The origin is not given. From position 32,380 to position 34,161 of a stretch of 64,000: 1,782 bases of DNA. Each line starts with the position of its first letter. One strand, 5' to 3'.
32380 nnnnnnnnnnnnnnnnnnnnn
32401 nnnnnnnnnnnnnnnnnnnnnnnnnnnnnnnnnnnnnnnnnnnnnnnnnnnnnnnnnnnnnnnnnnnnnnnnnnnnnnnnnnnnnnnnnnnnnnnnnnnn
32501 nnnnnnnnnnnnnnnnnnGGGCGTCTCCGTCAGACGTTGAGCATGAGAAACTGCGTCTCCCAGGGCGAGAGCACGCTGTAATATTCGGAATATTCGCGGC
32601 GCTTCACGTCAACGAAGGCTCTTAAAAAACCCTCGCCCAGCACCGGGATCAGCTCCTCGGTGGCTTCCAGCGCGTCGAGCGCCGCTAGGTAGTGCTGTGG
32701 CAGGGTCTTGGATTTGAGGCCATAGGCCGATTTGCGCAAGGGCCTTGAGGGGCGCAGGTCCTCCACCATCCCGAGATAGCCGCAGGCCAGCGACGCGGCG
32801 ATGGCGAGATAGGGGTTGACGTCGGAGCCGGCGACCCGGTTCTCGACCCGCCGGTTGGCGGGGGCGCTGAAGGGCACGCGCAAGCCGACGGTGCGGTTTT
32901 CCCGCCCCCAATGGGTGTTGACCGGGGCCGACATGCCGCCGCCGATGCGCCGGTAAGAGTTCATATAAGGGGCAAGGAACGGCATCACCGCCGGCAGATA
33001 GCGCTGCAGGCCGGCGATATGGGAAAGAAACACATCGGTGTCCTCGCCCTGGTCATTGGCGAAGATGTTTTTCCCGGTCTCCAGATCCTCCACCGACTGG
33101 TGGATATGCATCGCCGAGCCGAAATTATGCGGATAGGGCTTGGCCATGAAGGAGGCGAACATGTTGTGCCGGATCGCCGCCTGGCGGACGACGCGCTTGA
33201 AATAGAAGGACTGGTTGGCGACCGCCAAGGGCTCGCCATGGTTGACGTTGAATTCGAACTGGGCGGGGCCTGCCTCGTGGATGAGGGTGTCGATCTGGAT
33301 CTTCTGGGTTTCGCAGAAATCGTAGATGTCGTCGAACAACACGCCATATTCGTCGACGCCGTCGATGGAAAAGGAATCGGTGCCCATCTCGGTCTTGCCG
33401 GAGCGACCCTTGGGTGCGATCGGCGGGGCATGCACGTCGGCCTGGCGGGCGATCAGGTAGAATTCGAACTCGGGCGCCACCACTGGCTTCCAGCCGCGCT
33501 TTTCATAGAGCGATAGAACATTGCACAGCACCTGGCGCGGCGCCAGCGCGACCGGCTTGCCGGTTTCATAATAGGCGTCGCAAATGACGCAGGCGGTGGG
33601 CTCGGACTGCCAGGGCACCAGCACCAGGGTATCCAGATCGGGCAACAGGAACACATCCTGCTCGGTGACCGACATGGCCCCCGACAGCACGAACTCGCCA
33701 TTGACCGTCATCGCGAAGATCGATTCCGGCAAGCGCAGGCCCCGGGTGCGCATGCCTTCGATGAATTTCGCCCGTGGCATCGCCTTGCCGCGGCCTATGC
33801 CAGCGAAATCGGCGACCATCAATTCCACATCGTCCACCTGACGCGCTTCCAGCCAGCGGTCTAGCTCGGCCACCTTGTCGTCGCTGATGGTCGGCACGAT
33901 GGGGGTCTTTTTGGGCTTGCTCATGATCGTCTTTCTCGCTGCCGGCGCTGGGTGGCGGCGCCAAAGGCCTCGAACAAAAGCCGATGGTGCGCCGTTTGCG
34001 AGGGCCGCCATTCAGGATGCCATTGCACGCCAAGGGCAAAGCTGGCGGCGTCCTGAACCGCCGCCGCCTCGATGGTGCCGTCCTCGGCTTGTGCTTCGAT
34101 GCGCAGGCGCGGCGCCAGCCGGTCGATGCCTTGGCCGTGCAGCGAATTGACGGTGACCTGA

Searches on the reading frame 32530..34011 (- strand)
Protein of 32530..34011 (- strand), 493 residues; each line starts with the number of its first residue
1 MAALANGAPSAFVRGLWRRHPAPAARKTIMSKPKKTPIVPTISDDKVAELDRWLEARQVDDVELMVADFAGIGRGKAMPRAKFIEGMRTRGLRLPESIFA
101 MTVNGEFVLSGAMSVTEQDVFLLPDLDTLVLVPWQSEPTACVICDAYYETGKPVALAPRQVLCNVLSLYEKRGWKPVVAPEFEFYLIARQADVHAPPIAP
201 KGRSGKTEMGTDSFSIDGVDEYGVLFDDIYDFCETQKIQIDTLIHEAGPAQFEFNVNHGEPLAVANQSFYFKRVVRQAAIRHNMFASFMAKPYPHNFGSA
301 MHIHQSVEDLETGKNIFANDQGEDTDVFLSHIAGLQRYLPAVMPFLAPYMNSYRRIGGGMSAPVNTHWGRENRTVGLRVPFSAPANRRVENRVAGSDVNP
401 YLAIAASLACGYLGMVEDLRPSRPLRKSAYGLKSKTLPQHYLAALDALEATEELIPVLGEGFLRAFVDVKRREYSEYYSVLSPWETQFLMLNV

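Call 38: search_protein_families(library=pfam, proteins=[window:32530-34011:-], max_evalue=0.00001)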
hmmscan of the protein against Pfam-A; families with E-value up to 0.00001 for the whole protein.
window:32530-34011:- (493 aa): 2 families
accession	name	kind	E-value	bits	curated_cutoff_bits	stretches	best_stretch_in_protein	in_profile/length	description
PF00120.29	Gln-synt_C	-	2.7e-92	309.9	24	1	157-487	3-342/344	Glutamine synthetase, catalytic domain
PF03951.24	Gln-synt_N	-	5.9e-06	26.3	33.4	0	111-147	44-80/82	Glutamine synthetase, beta-Grasp domain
